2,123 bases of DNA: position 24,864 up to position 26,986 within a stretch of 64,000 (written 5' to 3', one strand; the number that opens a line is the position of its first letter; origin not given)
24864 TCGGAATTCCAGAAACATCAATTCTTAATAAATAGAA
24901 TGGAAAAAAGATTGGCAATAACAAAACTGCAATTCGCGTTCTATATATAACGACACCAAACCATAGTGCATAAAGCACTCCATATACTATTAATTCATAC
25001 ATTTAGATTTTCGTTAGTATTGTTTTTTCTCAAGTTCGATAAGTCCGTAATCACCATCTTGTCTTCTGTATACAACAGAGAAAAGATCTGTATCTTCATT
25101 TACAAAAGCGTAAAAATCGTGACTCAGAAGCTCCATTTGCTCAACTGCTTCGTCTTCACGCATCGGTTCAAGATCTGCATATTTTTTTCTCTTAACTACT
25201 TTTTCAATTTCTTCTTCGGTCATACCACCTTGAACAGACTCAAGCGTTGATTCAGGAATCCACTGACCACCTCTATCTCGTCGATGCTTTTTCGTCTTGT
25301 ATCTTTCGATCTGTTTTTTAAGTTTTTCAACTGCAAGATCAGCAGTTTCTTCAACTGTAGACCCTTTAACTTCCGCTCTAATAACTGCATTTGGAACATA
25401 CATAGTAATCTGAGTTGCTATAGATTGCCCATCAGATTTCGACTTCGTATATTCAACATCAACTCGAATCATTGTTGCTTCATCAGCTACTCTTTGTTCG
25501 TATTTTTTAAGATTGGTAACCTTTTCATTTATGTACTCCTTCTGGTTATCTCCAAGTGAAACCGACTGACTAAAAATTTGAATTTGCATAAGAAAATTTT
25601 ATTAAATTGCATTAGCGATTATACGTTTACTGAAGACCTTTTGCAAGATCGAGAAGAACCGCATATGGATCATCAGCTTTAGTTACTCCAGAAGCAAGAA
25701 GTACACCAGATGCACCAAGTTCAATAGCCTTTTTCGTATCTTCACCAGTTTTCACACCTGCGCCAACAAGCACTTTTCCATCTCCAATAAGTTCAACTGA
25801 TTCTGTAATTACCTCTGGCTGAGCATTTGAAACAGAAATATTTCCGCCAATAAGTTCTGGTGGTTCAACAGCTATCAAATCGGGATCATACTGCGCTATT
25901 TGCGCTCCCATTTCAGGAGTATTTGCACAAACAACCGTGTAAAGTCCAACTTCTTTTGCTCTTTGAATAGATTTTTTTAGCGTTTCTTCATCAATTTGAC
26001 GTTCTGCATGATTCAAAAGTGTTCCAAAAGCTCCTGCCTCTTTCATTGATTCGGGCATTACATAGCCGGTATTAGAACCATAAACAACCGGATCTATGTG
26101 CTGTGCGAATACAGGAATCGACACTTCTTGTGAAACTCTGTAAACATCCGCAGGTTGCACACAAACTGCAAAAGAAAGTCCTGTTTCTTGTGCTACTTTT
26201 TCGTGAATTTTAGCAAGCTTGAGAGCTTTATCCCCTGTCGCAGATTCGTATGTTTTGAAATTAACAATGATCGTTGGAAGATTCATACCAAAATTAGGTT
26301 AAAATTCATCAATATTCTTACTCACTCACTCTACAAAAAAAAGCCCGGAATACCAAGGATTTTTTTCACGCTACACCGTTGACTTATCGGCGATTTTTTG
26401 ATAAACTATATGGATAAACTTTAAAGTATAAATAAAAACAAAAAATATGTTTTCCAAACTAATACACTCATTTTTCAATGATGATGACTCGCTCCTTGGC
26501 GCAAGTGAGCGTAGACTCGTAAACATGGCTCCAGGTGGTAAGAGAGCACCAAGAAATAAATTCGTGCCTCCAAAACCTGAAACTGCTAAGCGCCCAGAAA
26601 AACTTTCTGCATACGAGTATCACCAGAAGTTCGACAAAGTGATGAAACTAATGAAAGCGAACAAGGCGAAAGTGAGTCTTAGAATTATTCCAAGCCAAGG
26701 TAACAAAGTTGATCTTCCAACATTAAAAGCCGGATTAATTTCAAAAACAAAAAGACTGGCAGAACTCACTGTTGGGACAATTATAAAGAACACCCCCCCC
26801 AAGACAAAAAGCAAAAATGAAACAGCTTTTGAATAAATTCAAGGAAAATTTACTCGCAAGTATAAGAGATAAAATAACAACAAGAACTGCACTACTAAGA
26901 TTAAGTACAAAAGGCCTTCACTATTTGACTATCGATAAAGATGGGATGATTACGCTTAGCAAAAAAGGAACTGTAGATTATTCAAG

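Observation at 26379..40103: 13.7-kb self-contained operon built around two giant, oppositely charged ORFs with no recognisable catalytic domain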

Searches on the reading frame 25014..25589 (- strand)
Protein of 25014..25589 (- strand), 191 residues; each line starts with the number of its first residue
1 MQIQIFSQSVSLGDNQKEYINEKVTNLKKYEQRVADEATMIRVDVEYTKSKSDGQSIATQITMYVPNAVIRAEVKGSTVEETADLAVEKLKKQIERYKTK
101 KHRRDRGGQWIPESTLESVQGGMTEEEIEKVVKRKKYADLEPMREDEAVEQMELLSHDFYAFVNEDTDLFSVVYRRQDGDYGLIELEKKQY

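Call 9: search_protein_families(library=pfam, proteins=[window:25014-25589:-], max_evalue=0.001)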
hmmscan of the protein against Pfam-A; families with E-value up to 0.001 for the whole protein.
window:25014-25589:- (191 aa): 2 families
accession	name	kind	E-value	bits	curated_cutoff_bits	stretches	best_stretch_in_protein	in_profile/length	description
PF16321.10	Ribosom_S30AE_C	-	1.4e-22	79.6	25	1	130-183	4-57/57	Sigma 54 modulation/S30EA ribosomal protein C terminus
PF02482.25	Ribosomal_S30AE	-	2e-14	54.5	23.7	1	3-101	1-87/88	Sigma 54 modulation protein / S30EA ribosomal protein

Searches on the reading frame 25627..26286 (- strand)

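Call 9: search_protein_families(library=pfam, proteins=[window:25627-26286:-], max_evalue=0.001)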
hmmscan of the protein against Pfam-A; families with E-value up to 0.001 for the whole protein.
window:25627-26286:- (219 aa): 2 families
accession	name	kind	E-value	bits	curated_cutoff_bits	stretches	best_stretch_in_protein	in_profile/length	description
PF00121.24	TIM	-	5.5e-33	114.9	20.1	1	4-208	1-238/245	Triosephosphate isomerase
PF05690.20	ThiG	-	1.9e-06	27.9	23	1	169-210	175-216/247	Thiazole biosynthesis protein ThiG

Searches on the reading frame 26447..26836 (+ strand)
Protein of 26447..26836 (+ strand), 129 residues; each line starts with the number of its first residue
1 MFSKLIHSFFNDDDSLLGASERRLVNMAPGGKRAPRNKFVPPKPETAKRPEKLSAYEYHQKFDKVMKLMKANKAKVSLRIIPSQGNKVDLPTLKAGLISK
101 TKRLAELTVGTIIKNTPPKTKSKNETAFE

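Call 4: search_protein_families(library=pfam, proteins=[window:26447-26836:+], max_evalue=0.1)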
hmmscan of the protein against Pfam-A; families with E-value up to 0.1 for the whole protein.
window:26447-26836:+ (129 aa): 1 family
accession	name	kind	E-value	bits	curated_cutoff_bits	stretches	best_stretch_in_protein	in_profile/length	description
PF07182.16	DUF1402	-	0.087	12.4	27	1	25-76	8-56/300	Protein of unknown function (DUF1402)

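Call 5: search_protein_families(library=ncbifam, proteins=[window:26447-26836:+], max_evalue=0.1)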
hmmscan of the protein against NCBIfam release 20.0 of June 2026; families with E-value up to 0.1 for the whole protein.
window:26447-26836:+ (129 aa): 0 families
